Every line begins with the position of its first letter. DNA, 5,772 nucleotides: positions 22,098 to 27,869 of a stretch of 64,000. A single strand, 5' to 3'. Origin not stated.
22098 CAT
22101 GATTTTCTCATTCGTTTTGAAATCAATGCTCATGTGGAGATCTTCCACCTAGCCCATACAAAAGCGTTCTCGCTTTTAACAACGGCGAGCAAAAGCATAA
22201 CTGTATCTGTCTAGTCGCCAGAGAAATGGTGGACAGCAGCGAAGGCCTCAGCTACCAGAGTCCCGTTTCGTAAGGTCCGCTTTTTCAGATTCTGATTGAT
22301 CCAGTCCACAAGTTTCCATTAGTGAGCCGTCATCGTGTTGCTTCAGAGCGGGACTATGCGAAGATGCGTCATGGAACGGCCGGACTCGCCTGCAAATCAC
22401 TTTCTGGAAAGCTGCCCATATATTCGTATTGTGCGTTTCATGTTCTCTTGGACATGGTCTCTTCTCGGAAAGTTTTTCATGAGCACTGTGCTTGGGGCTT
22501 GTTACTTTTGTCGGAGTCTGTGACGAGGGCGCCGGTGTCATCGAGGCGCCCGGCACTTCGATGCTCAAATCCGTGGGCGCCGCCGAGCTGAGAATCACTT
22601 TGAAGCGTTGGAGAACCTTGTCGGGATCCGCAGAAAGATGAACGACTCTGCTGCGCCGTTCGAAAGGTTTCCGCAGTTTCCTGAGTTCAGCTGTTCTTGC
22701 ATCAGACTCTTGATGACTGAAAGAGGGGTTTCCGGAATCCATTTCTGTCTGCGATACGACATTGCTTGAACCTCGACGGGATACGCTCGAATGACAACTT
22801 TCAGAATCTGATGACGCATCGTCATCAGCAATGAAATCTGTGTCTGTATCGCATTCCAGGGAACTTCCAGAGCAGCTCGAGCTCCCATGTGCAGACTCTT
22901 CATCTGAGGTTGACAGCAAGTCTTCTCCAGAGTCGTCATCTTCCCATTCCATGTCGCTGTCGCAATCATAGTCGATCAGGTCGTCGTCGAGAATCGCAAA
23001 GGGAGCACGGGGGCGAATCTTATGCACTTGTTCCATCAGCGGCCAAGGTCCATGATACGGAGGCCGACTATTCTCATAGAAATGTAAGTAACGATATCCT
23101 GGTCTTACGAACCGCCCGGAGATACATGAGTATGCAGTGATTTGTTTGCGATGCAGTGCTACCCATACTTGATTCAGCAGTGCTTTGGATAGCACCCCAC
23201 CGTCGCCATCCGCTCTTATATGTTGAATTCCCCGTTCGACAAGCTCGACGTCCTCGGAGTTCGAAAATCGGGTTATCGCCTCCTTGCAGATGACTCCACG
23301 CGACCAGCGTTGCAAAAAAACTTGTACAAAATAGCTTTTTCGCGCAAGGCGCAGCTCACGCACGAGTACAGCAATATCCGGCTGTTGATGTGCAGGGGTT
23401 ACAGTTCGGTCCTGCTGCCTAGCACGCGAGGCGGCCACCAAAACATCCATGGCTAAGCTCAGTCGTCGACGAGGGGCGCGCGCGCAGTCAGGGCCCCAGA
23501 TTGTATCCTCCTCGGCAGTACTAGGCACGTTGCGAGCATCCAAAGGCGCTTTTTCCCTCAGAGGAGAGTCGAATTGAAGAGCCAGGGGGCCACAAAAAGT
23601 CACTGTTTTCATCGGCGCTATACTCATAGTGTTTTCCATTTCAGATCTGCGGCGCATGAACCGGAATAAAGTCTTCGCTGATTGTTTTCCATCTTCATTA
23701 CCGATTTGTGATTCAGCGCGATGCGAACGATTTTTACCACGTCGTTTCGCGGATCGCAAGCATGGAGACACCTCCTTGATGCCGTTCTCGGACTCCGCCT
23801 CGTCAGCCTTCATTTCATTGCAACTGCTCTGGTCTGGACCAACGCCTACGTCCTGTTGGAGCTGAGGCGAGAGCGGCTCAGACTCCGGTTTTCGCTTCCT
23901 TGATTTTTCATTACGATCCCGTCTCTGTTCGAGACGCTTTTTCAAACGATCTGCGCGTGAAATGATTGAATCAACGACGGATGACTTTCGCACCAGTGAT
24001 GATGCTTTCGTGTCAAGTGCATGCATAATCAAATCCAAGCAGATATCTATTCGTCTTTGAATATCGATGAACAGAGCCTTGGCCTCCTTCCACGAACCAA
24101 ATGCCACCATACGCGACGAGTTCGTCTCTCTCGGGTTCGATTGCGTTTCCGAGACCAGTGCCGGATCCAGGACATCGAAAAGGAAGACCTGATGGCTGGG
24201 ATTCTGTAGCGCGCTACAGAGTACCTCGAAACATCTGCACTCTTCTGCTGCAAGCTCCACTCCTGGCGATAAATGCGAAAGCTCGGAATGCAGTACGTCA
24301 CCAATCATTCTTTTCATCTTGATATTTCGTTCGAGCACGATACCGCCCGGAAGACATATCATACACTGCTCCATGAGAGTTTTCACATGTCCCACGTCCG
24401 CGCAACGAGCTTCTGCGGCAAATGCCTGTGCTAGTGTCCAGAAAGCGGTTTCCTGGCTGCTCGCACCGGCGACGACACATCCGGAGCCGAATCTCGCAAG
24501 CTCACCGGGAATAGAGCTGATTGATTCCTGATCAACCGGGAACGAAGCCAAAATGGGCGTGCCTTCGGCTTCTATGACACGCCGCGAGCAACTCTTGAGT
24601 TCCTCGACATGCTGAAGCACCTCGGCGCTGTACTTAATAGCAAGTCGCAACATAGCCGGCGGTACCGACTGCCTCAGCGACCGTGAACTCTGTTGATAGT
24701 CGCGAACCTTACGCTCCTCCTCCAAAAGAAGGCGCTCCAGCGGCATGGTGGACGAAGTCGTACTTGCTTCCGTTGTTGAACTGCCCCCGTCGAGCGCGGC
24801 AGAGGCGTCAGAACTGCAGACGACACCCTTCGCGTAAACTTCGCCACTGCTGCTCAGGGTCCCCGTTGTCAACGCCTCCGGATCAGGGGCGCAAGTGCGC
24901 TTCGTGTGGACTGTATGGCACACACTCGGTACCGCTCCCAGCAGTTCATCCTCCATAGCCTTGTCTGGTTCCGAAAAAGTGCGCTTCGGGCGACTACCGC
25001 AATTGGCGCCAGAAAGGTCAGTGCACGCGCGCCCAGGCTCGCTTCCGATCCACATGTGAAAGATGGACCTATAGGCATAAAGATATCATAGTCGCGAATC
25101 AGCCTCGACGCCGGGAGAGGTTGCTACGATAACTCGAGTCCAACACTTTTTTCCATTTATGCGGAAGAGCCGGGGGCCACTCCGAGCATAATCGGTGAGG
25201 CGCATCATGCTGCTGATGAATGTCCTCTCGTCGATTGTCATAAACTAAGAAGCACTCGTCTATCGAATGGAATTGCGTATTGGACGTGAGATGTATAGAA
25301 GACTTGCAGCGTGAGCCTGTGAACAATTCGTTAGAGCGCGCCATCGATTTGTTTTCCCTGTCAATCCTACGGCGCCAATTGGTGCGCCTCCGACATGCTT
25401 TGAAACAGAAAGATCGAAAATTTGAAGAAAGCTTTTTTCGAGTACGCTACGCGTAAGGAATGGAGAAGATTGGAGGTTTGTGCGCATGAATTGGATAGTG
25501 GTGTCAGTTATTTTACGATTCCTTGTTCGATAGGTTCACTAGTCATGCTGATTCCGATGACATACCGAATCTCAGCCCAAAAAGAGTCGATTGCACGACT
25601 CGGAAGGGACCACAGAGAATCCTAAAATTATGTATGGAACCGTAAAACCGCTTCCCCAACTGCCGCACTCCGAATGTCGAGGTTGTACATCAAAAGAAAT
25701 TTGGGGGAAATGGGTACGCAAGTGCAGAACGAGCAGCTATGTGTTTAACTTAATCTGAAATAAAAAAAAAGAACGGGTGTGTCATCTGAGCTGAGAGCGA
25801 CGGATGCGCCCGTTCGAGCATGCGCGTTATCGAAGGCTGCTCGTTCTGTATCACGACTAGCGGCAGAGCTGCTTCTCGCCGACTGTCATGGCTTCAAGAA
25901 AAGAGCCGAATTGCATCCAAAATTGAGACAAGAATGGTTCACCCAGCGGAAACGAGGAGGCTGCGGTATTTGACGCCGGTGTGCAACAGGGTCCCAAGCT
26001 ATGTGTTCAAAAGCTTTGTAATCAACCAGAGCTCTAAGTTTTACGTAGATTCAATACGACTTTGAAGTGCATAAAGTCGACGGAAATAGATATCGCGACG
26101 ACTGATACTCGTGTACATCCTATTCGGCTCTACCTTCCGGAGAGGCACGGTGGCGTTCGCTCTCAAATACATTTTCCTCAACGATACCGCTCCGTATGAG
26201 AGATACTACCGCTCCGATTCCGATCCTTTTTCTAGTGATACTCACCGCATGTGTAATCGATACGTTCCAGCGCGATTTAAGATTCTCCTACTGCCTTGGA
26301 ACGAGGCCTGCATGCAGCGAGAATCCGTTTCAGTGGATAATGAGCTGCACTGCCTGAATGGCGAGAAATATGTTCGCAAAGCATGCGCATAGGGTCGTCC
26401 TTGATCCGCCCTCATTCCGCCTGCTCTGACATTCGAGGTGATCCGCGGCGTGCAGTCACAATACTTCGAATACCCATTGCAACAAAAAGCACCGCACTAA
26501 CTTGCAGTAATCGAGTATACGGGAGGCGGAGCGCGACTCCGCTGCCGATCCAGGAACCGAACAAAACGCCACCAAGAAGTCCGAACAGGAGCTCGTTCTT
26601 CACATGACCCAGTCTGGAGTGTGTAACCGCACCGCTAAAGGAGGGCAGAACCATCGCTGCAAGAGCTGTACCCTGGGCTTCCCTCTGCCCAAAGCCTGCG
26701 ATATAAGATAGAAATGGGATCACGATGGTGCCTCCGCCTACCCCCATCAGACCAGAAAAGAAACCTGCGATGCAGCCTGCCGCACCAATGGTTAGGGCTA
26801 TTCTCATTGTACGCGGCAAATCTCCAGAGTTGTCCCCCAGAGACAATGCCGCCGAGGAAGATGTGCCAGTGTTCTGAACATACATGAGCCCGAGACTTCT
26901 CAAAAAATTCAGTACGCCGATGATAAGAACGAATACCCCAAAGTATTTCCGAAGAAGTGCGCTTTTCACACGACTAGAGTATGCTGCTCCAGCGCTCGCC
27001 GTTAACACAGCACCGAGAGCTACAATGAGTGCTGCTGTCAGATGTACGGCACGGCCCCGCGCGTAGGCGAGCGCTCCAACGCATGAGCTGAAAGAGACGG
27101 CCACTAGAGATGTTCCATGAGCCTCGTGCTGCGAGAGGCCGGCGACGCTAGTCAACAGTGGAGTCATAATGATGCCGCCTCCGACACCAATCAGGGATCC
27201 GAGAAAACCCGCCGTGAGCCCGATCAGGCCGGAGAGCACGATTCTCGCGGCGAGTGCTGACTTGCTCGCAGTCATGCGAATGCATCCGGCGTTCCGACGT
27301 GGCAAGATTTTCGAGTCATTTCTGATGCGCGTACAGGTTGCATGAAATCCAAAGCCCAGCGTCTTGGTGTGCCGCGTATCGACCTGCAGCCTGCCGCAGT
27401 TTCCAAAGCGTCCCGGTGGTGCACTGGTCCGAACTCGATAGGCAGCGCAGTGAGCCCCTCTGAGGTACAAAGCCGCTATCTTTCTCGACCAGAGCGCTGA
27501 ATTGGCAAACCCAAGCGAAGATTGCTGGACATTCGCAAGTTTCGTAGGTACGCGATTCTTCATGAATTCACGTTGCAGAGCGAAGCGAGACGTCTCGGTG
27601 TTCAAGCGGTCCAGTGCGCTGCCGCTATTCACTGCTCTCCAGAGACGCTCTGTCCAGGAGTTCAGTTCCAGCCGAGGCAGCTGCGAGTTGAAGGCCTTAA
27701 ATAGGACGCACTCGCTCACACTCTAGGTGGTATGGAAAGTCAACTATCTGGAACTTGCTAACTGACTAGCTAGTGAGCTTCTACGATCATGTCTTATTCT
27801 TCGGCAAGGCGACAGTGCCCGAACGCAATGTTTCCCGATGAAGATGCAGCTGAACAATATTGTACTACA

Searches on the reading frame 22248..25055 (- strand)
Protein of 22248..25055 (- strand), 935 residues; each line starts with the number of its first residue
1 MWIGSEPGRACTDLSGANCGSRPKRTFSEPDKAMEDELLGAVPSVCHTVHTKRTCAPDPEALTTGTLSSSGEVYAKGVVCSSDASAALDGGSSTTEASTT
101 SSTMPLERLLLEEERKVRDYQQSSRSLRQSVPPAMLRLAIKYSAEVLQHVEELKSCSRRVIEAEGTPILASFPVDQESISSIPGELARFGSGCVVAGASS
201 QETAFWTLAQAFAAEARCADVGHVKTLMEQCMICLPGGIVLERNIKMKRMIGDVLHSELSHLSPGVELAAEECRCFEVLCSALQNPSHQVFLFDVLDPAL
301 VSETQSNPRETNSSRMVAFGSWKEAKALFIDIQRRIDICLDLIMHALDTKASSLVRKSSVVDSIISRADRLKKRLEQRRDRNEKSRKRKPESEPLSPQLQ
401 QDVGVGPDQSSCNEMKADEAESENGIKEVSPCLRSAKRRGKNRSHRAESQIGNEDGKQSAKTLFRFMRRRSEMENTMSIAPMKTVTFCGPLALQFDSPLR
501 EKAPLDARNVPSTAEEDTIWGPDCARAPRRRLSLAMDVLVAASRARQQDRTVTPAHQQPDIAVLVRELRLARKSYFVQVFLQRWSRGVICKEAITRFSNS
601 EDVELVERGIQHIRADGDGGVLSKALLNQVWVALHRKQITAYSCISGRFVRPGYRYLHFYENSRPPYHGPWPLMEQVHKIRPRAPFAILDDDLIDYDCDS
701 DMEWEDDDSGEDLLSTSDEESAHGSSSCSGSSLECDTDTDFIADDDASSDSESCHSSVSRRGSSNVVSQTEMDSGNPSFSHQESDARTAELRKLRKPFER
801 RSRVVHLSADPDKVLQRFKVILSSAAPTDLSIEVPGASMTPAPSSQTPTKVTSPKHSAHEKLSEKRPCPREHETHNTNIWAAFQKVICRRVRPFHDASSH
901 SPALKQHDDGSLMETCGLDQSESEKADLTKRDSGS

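Call 8: search_protein_families(library=pfam, proteins=[window:22248-25055:-], max_evalue=0.01)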
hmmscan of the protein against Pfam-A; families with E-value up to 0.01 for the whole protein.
window:22248-25055:- (935 aa): 1 family
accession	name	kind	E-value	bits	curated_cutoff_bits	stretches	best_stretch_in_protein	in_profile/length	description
PF12253.13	CAF1A_dimeriz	-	1.2e-17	64.2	25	1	655-722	1-67/75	Chromatin assembly factor 1 subunit A dimerization domain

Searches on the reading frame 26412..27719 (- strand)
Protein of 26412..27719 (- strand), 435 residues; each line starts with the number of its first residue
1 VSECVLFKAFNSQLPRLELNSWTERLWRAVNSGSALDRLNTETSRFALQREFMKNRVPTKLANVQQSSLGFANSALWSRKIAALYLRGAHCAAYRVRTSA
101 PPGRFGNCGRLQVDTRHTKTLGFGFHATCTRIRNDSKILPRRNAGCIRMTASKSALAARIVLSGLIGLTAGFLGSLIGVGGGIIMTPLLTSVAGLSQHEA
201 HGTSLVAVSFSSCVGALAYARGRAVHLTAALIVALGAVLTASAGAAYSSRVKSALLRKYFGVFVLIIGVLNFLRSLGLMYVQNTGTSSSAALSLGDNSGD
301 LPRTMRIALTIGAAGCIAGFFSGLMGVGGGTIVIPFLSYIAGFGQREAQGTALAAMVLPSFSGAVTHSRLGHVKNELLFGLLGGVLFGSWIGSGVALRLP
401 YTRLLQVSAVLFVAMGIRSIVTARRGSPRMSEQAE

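Call 8: search_protein_families(library=pfam, proteins=[window:26412-27719:-], max_evalue=0.01)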
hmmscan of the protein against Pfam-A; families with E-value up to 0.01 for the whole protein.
window:26412-27719:- (435 aa): 1 family
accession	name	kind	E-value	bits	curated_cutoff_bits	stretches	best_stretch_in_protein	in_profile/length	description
PF01925.25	TauE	-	7.6e-44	150.6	32.6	1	165-418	3-236/237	Sulfite exporter TauE/SafE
